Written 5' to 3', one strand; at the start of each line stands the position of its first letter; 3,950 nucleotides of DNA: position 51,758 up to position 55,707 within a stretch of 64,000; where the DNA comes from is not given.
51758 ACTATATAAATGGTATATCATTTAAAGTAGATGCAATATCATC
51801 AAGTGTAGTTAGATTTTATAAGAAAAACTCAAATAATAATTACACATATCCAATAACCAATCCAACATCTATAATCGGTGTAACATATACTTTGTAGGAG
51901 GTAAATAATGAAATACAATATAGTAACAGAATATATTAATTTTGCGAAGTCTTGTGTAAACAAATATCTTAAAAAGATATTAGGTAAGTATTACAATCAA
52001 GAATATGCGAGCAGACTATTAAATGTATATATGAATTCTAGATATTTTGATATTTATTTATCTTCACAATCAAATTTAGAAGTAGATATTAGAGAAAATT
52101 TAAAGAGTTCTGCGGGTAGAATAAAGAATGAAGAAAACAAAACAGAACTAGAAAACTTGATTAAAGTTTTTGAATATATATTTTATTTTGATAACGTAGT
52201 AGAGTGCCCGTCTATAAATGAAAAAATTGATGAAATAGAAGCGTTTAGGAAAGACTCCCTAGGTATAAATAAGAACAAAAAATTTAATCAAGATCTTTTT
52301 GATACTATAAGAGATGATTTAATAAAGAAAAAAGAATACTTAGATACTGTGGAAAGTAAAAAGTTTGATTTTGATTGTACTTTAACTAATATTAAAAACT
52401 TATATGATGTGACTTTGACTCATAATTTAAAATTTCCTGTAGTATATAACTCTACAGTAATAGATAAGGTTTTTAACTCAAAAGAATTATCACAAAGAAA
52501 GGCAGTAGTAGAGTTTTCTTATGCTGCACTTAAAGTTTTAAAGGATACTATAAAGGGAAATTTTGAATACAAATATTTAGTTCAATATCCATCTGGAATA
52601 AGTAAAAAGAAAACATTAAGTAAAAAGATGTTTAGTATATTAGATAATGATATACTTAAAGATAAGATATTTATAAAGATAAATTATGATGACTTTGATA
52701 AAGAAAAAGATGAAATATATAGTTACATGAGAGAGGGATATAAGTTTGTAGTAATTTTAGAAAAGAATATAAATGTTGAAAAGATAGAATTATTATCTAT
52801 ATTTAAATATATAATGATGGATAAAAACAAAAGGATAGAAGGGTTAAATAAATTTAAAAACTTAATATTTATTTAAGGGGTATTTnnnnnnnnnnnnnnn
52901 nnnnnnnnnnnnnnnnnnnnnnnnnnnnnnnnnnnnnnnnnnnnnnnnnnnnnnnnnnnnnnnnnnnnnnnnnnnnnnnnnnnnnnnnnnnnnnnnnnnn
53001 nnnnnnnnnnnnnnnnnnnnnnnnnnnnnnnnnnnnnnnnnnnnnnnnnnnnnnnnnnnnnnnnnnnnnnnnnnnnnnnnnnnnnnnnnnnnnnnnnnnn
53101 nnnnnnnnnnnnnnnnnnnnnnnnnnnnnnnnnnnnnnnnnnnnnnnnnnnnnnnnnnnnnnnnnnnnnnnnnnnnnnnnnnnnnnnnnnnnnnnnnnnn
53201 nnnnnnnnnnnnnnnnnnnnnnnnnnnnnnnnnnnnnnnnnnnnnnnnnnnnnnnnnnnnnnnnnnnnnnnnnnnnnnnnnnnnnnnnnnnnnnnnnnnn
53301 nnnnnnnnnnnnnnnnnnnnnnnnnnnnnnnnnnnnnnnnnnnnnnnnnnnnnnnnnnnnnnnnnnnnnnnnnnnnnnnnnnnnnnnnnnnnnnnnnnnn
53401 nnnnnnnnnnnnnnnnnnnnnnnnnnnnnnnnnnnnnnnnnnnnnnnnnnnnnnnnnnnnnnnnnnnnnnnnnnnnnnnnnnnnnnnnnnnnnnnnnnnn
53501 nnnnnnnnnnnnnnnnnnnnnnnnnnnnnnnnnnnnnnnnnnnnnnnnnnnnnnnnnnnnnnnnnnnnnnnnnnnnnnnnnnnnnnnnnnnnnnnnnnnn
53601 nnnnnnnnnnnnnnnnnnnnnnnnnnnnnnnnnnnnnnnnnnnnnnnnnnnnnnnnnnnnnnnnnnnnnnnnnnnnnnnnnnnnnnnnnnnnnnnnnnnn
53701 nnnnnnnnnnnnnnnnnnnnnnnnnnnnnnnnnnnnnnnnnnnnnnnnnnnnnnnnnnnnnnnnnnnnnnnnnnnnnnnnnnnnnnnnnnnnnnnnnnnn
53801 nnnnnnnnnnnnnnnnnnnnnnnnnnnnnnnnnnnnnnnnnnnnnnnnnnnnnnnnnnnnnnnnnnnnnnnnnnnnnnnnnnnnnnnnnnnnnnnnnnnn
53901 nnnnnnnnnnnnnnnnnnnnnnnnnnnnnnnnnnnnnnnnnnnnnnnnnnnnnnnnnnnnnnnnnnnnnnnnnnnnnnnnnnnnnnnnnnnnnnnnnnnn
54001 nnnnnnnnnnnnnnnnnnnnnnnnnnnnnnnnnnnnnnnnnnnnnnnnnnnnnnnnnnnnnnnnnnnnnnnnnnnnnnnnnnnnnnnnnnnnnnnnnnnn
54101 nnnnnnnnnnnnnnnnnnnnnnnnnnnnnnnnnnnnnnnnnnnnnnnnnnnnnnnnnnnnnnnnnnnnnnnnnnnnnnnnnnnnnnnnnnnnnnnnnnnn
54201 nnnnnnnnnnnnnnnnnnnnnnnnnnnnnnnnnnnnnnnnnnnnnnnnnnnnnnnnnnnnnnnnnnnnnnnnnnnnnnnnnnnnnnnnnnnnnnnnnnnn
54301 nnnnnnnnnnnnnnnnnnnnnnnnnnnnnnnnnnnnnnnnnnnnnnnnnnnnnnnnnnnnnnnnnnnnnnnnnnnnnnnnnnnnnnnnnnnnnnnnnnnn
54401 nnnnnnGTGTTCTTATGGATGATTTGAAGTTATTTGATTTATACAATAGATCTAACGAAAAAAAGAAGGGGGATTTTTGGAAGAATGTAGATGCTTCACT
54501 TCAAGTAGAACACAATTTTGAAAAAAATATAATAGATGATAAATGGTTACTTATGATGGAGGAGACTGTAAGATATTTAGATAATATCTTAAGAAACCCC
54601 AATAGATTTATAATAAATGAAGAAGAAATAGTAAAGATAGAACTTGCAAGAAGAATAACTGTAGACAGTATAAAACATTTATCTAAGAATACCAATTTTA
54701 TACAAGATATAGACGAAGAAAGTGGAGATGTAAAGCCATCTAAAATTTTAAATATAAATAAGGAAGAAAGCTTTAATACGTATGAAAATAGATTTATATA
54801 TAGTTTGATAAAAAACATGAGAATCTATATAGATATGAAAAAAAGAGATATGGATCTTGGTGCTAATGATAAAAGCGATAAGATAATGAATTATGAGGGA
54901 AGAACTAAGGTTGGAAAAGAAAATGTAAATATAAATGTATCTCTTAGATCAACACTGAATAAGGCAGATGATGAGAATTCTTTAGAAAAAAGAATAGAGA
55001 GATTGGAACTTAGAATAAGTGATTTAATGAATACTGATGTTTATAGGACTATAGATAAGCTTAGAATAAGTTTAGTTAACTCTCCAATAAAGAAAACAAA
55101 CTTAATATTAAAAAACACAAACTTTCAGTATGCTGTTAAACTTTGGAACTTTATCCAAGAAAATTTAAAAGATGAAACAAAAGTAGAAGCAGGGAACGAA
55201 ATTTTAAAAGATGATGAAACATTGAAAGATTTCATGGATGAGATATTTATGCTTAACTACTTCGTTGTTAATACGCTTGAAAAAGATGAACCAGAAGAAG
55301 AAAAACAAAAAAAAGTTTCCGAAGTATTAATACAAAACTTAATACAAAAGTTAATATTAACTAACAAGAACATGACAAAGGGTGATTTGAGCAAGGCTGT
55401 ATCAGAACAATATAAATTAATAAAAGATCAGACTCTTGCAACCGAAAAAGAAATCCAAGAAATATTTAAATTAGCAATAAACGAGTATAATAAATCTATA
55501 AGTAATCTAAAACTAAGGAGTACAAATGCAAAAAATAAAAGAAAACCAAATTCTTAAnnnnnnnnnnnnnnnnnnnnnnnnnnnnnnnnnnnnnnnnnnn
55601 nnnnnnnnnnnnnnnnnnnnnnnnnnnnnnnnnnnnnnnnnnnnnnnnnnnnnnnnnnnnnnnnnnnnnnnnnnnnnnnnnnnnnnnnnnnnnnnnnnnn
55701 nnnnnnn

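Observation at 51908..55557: Membrane-tethered, apparently nuclease-less McrBC-like GTPase module embedded in a SipW/TasA-type secretion locus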

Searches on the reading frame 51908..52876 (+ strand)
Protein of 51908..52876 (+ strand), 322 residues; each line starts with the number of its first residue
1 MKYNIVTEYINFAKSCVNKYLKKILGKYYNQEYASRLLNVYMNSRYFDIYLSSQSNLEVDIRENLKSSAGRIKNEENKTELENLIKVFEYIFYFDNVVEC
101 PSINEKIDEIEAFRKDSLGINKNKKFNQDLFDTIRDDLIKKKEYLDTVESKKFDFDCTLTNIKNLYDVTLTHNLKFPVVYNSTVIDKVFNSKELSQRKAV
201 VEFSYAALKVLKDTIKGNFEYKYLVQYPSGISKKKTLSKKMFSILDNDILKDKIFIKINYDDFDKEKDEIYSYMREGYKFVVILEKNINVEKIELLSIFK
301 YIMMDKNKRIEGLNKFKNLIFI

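Call 3: search_protein_families(library=pfam, proteins=[window:51908-52876:+], max_evalue=0.1)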
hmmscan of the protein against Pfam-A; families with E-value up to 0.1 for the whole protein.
window:51908-52876:+ (322 aa): 0 families

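Call 4: search_protein_families(library=ncbifam, proteins=[window:51908-52876:+], max_evalue=0.1)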
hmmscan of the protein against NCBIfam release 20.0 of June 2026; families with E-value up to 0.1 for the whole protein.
window:51908-52876:+ (322 aa): 0 families

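Call 5: search_protein_families(library=padloc, proteins=[window:51908-52876:+], max_evalue=0.1)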
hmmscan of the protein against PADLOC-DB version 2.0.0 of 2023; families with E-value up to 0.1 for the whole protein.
window:51908-52876:+ (322 aa): 0 families

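Call 20: find_homologous_proteins(query=window:51908-52876:+)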
Query window:51908-52876:+ (322 aa): 19 proteins with E <= 0.001 among 4777 candidates.
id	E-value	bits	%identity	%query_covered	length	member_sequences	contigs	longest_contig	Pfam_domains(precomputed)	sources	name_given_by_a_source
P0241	1.4e-187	640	94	100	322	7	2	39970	-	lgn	-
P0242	2.9e-155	534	78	100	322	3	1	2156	-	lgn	-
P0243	9.4e-149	513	75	100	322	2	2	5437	-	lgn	-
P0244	3.0e-147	508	75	100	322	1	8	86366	-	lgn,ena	-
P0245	2.5e-134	465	68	100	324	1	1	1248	-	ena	-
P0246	1.5e-130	453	66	100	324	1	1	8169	-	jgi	-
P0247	3.7e-130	452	65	100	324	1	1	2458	-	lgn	-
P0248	3.0e-123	429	63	100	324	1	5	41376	-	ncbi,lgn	-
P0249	2.4e-119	416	61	100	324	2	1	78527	-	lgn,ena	-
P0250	1.1e-117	411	59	100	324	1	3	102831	-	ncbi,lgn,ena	-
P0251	1.5e-111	390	58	100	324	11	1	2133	-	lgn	-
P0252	6.6e-105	369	56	100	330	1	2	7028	-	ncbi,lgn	-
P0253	6.6e-101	355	54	100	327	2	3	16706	-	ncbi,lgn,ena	-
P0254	7.3e-98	345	53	100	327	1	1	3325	-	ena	-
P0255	1.1e-91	325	51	100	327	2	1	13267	-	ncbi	-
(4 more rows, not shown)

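Call 32: search_protein_families(library=phrogs, proteins=[window:51908-52876:+], max_evalue=0.01)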
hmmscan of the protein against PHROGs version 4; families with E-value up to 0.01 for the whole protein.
window:51908-52876:+ (322 aa): 0 families

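Call 40: predict_structure(alignment_id=A2)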
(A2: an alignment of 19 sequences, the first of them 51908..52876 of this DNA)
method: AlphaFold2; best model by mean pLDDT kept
length: 322 residues; sequences in the alignment: 19
mean_pLDDT: 82.9   pTM: 0.80
mean pLDDT of the five models: 82.9, 82.7, 82.3, 77.6, 71.5
residues with pLDDT >= 90: 135; 70-90: 128; 50-70: 42; < 50: 17
segments of 3 or more residues with pLDDT < 50: 49-54, 173-177
pLDDT, mean of each block of 10 residues (from residue 1): 76 95 95 95 77 65 93 94 97 89 93 93 87 92 67 59 75 50 61 76 85 81 89 88 90 92 91 94 78 79 81 77 75
secondary structure, 60 per line:
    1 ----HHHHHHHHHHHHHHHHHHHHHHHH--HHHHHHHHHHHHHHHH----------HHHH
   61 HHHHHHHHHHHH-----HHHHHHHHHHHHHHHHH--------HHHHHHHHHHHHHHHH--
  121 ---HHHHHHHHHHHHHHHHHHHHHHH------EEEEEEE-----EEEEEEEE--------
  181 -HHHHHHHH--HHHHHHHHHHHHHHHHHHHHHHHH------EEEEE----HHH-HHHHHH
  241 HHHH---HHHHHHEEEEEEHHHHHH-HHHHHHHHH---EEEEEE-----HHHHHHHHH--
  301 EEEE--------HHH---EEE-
elements in order: H5-28 H31-46 H57-72 H78-94 H103-118 H124-146 E153-159 E165-172 H182-189 H192-215 E222-226 H235-244 H248-253 E254-259 H260-265 H267-275 E279-284 H290-298 E301-304 E319-321

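Call 52: search_solved_structures(query=A2, max_evalue=10, show_alignments=3)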
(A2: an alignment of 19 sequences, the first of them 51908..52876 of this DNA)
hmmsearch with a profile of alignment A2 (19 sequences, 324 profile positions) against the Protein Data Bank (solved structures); distinct sequences matched with E-value up to 10: 9.
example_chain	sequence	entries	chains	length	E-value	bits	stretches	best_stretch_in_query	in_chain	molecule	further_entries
3isq_A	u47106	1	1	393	0.24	13.7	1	20-158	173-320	4-hydroxyphenylpyruvate dioxygenase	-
5ec3_A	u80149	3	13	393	0.24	13.7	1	20-158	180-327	4-hydroxyphenylpyruvate dioxygenase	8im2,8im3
2d2p_A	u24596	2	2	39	0.27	13.5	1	9-36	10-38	Pituitary adenylate cyclase activating polypeptide-38 | Pituitary adenylate cyclase-activating polypeptide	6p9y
2jod_B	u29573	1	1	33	0.36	13.1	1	9-36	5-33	Pituitary adenylate cyclase-activating polypeptide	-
6lpb_P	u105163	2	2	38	0.38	13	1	9-36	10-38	Pituitary adenylate cyclase-activating polypeptide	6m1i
7eqh_A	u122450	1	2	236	0.55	12.5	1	28-90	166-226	Heme oxygenase 1, chloroplastic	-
7dl0_A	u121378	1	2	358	1.1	11.5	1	235-271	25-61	3,5-diaminohexanoate dehydrogenase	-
7dl1_A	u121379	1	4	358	1.1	11.5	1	235-271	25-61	3,5-diaminohexanoate dehydrogenase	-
7dl3_A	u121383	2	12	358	1.1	11.5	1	235-271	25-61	3,5-diaminohexanoate dehydrogenase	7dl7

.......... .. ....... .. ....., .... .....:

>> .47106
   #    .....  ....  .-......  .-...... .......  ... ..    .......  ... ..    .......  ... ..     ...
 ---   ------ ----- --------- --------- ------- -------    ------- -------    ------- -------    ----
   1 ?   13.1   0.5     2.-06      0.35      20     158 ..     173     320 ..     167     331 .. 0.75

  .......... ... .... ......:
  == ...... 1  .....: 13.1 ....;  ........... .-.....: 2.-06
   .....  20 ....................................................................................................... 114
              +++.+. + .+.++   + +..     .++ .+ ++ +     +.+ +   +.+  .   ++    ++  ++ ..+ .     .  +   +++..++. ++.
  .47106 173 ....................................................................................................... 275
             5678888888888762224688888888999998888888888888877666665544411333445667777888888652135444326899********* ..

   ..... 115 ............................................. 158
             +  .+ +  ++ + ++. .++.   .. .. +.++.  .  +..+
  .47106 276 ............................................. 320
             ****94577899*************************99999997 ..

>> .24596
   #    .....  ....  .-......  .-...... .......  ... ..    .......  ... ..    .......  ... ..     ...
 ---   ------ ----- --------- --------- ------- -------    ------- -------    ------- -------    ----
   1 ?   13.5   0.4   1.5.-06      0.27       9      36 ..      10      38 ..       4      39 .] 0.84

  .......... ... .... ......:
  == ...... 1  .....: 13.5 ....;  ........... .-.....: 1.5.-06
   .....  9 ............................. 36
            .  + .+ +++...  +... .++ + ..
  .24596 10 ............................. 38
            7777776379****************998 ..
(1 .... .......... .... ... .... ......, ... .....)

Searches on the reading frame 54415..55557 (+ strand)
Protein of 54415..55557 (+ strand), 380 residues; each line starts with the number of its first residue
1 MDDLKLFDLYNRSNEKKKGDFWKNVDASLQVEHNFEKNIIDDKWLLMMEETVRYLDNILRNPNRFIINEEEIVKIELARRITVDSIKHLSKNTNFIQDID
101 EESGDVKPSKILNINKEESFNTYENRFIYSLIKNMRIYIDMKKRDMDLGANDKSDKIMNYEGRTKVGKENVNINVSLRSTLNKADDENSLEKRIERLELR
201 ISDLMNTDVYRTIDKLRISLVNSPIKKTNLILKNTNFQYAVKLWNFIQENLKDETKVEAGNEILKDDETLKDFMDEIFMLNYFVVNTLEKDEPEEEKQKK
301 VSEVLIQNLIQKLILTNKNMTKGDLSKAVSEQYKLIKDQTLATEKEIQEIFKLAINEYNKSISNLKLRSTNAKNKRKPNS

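Call 3: search_protein_families(library=pfam, proteins=[window:54415-55557:+], max_evalue=0.1)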
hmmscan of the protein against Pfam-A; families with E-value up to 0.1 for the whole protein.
window:54415-55557:+ (380 aa): 1 family
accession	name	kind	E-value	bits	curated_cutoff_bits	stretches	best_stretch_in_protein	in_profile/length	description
PF09823.15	DUF2357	-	1.4e-12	47.8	23.3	1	53-146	94-187/251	Domain of unknown function (DUF2357)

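Call 4: search_protein_families(library=ncbifam, proteins=[window:54415-55557:+], max_evalue=0.1)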
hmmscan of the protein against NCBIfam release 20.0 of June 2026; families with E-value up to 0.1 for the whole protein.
window:54415-55557:+ (380 aa): 0 families

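Call 5: search_protein_families(library=padloc, proteins=[window:54415-55557:+], max_evalue=0.1)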
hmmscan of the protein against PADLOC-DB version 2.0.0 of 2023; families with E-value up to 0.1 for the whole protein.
window:54415-55557:+ (380 aa): 0 families

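Call 8: search_solved_structures(query=window:54415-55557:+, max_evalue=10, show_alignments=2)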
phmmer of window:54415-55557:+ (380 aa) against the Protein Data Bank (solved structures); distinct sequences matched with E-value up to 10: 0.

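Call 19: find_homologous_proteins(query=window:54415-55557:+)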
Query window:54415-55557:+ (380 aa): 3105 proteins with E <= 0.001 among 7936 candidates; the best 120 are listed.
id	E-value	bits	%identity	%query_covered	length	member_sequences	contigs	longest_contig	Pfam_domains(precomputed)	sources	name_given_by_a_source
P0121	5.7e-224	761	96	100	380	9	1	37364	PF09823.16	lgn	-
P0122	2.3e-195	667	83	99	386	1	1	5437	PF09823.16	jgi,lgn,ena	-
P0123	5.0e-191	652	82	99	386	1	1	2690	PF09823.16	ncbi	-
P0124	6.5e-166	570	70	99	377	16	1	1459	PF09823.16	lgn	-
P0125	3.6e-165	567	71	99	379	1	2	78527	PF09823.16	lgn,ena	-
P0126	3.2e-160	551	69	100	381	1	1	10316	PF09823.16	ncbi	-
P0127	1.1e-153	530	65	99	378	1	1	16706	PF09823.16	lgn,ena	-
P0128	6.7e-153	527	65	99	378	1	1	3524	PF09823.16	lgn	-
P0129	1.3e-152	526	65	99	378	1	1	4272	PF09823.16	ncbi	-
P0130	4.2e-152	524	67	99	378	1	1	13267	PF09823.16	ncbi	-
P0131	6.6e-152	524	67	99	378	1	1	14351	PF09823.16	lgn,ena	-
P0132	6.1e-151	521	66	99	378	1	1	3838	PF09823.16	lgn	-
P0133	8.6e-151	520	65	99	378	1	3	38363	PF09823.16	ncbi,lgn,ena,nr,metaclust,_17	ncbi:MAG: DUF2357 domain-containing protein [Mollicutes bacterium]|nr:DUF2357 domain-containing prot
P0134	1.9e-149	516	83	75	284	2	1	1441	PF09823.16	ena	-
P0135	1.3e-148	513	66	97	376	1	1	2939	PF09823.16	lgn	-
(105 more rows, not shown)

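Call 31: search_solved_structures(query=A1, max_evalue=10, show_alignments=2)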
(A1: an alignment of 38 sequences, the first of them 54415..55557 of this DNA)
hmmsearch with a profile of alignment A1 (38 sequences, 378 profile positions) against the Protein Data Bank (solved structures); distinct sequences matched with E-value up to 10: 0.

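Call 32: search_protein_families(library=phrogs, proteins=[window:54415-55557:+], max_evalue=0.01)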
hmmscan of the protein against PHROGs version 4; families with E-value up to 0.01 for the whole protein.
window:54415-55557:+ (380 aa): 0 families

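Call 38: predict_structure(alignment_id=A1)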
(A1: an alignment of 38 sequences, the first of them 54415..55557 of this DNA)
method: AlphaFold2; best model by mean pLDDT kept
length: 380 residues; sequences in the alignment: 38
mean_pLDDT: 66.7   pTM: 0.45
mean pLDDT of the five models: 66.7, 65.0, 63.4, 63.3, 58.4
residues with pLDDT >= 90: 13; 70-90: 181; 50-70: 101; < 50: 85
segments of 3 or more residues with pLDDT < 50: 1-4, 67-100, 103-117, 332-343, 367-380
pLDDT, mean of each block of 10 residues (from residue 1): 54 72 84 79 86 85 55 42 42 34 42 43 82 89 71 79 83 84 66 88 88 82 61 75 87 72 84 82 71 52 51 55 55 41 52 71 56 40
secondary structure, 60 per line:
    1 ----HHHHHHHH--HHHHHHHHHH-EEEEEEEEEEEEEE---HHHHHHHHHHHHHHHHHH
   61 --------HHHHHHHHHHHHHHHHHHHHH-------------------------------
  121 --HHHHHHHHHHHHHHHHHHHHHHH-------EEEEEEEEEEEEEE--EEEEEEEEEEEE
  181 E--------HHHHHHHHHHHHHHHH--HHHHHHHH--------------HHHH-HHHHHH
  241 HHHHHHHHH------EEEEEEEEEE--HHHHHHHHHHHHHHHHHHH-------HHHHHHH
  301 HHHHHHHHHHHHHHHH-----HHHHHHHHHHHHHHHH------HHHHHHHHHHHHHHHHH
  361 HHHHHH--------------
elements in order: H5-12 H15-24 E26-39 H43-60 H69-89 H123-145 E153-166 E169-181 H190-205 H208-215 H230-233 H235-249 E256-265 H268-286 H294-316 H322-337 H344-366
